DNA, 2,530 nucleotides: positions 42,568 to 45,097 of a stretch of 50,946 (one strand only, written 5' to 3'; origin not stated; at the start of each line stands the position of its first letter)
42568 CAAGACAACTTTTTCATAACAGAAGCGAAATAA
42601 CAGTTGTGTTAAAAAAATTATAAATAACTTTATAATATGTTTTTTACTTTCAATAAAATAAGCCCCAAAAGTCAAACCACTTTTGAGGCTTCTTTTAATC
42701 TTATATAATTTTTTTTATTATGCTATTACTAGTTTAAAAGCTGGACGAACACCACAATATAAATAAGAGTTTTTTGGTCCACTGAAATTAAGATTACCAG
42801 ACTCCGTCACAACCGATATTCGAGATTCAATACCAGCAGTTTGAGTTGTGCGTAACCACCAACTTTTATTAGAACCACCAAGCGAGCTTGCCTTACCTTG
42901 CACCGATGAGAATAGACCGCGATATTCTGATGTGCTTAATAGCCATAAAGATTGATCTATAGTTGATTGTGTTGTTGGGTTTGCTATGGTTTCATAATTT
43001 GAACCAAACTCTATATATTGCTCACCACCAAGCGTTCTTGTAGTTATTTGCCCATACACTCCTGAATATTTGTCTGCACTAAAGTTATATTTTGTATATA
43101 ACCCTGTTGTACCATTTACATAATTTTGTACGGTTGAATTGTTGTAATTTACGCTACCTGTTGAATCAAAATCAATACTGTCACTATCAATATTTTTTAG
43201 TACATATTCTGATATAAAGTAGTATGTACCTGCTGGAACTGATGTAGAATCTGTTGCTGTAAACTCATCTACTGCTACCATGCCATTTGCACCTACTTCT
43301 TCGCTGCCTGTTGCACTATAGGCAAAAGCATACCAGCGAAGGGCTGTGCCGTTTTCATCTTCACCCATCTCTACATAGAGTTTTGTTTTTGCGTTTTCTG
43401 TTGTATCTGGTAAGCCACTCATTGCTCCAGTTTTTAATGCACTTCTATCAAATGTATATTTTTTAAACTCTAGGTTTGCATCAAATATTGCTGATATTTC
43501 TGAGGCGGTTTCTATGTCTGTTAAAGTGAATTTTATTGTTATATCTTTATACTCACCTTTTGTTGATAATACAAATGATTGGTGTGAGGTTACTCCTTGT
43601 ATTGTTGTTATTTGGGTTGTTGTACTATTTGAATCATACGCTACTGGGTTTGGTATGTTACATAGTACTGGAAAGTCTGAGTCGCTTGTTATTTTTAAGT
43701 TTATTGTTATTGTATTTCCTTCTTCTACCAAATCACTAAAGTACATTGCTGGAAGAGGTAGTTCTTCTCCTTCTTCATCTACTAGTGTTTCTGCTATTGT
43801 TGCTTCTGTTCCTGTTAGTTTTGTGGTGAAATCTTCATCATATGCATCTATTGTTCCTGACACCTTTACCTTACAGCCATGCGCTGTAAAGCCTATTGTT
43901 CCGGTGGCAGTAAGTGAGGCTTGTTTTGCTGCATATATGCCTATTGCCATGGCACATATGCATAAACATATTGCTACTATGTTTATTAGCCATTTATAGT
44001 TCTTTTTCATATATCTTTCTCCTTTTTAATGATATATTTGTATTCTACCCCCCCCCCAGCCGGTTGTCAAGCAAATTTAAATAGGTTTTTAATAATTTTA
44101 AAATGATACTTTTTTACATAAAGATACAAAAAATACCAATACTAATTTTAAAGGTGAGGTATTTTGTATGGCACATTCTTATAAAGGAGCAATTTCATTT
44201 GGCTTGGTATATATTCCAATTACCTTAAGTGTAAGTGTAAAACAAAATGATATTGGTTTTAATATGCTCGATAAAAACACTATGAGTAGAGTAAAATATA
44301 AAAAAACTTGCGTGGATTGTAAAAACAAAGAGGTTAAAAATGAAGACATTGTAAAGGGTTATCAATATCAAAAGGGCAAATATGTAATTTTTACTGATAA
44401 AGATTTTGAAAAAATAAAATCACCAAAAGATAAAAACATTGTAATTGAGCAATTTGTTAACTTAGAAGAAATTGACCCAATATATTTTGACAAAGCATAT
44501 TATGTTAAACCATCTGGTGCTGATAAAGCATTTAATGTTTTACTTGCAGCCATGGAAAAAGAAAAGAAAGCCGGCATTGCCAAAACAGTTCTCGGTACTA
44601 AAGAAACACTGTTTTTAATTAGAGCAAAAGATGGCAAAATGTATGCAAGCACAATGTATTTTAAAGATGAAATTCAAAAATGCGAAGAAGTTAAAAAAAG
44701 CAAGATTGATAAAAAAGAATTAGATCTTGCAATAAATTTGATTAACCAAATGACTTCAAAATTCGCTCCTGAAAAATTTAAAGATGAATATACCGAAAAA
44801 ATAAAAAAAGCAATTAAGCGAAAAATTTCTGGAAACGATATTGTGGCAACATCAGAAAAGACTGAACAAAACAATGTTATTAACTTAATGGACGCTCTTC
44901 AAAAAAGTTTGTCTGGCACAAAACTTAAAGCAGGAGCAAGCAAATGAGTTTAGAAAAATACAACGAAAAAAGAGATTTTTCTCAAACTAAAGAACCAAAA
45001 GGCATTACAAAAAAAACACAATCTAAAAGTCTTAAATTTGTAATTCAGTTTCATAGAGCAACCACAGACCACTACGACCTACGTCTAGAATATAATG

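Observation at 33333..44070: Paralogous surface-protein genes with homopolymeric G tracts exactly in the promoter spacer: a putative ON/OFF phase-variation switch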

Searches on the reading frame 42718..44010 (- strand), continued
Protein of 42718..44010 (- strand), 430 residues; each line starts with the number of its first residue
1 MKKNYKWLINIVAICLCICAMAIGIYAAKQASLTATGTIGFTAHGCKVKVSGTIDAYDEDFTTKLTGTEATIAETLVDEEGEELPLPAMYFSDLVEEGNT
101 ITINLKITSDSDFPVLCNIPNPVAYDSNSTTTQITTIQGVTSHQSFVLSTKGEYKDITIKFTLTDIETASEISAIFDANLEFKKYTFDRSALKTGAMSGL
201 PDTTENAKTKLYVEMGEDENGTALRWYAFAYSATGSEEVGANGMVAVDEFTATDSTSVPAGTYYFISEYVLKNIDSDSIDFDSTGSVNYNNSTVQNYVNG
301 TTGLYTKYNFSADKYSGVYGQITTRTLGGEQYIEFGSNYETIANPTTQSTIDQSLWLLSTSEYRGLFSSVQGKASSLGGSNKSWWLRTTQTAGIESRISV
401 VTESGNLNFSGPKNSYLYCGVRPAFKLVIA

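Call 79: find_homologous_proteins(query=L013:11554-15255:+, max_evalue=1e-100)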
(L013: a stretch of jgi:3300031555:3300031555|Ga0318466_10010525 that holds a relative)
Query L013:11554-15255:+ (1234 aa): 7999 proteins with E <= 1e-100 among 8000 candidates; the best 120 are listed.
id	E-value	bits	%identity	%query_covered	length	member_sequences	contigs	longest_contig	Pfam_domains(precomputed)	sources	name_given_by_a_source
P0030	0.0e+0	2613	93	99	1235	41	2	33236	PF04565.22,PF04561.20,PF04560.26,PF10385.15,PF04563.21,PF00562.34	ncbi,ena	-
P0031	0.0e+0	2556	90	99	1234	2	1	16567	PF04565.22,PF04561.20,PF04560.26,PF10385.15,PF04563.21,PF00562.34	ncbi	-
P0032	0.0e+0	2543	89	99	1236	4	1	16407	PF04565.22,PF04561.20,PF04560.26,PF10385.15,PF04563.21,PF00562.34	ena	-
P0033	0.0e+0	2533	89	100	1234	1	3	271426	PF04565.22,PF04561.20,PF04560.26,PF10385.15,PF04563.21,PF00562.34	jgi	-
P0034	0.0e+0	2523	89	99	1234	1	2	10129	PF04565.22,PF04561.20,PF04560.26,PF10385.15,PF04563.21,PF00562.34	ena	-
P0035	0.0e+0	2497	88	99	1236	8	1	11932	PF04565.22,PF04561.20,PF04560.26,PF10385.15,PF04563.21,PF00562.34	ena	-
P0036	0.0e+0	2492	88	100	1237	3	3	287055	PF04565.22,PF04561.20,PF04560.26,PF10385.15,PF04563.21,PF00562.34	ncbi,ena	-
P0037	0.0e+0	2484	88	100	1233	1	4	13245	PF04565.22,PF04561.20,PF04560.26,PF10385.15,PF04563.21,PF00562.34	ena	-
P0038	0.0e+0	2355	83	100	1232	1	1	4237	PF04565.22,PF04561.20,PF04560.26,PF10385.15,PF04563.21,PF00562.34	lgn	-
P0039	0.0e+0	2255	80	100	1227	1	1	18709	PF04565.22,PF04561.20,PF04560.26,PF10385.15,PF04563.21,PF00562.34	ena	-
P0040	0.0e+0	2252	79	100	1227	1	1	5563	PF04565.22,PF04561.20,PF04560.26,PF10385.15,PF04563.21,PF00562.34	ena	-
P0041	0.0e+0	2251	80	100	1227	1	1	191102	PF04565.22,PF04561.20,PF04560.26,PF10385.15,PF04563.21,PF00562.34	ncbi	-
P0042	0.0e+0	2251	79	100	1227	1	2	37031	PF04565.22,PF04561.20,PF04560.26,PF10385.15,PF04563.21,PF00562.34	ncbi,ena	-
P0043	0.0e+0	2247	79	100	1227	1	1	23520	PF04565.22,PF04561.20,PF04560.26,PF10385.15,PF04563.21,PF00562.34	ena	-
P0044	0.0e+0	2247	79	100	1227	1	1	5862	PF04565.22,PF04561.20,PF04560.26,PF10385.15,PF04563.21,PF00562.34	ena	-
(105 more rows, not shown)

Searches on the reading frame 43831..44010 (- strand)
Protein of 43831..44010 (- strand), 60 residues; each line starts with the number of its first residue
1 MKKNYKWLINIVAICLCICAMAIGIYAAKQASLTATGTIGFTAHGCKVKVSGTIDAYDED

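Call 28: find_related_loci(query=A3, collection=genome_contigs, flank=2500)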
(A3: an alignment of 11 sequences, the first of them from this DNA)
Query A3 (60 aa) in genome_contigs; peptide patterns used: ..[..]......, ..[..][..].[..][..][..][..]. (x = any residue, [..] = any of these).
222 stretches matched a pattern; 1 encode a relative of the query (tblastn E <= 1e-3); 1 distinct loci.
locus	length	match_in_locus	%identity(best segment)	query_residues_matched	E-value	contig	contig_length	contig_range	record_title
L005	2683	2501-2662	63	1-54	2e-21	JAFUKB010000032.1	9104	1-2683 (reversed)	MAG: Clostridia bacterium isolate RGIG4566 Roe_deer_Rectum-2__c382819, whole genome shotgun sequence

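Call 30: find_related_loci(query=A3, collection=metagenome_contigs, flank=2500)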
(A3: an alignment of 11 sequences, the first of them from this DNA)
Query A3 (60 aa) in metagenome_contigs; peptide patterns used: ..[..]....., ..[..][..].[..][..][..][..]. (x = any residue, [..] = any of these).
600 stretches matched a pattern (row limit reached: there are more); 1 encode a relative of the query (tblastn E <= 1e-3); 1 distinct loci.
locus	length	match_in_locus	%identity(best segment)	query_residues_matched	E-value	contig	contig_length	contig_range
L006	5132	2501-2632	43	1-43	2e-8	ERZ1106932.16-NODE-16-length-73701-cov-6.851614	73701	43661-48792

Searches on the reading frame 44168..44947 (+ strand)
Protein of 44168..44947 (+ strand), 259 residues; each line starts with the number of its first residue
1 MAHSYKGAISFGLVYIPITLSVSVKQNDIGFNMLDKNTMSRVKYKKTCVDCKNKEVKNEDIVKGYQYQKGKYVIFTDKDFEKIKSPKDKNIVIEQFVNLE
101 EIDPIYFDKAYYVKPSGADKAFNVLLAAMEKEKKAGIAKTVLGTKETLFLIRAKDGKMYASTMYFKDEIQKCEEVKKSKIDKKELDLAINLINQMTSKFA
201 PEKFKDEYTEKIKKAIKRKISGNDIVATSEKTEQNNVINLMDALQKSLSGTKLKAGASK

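Call 41: search_protein_families(library=pfam, proteins=[window:44168-44947:+], max_evalue=0.001)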
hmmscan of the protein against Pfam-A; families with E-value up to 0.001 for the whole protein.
window:44168-44947:+ (259 aa): 1 family
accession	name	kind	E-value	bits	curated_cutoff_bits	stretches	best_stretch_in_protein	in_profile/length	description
PF02735.22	Ku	-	1.2e-45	156.2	25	1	10-187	1-190/190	Ku70/Ku80 beta-barrel domain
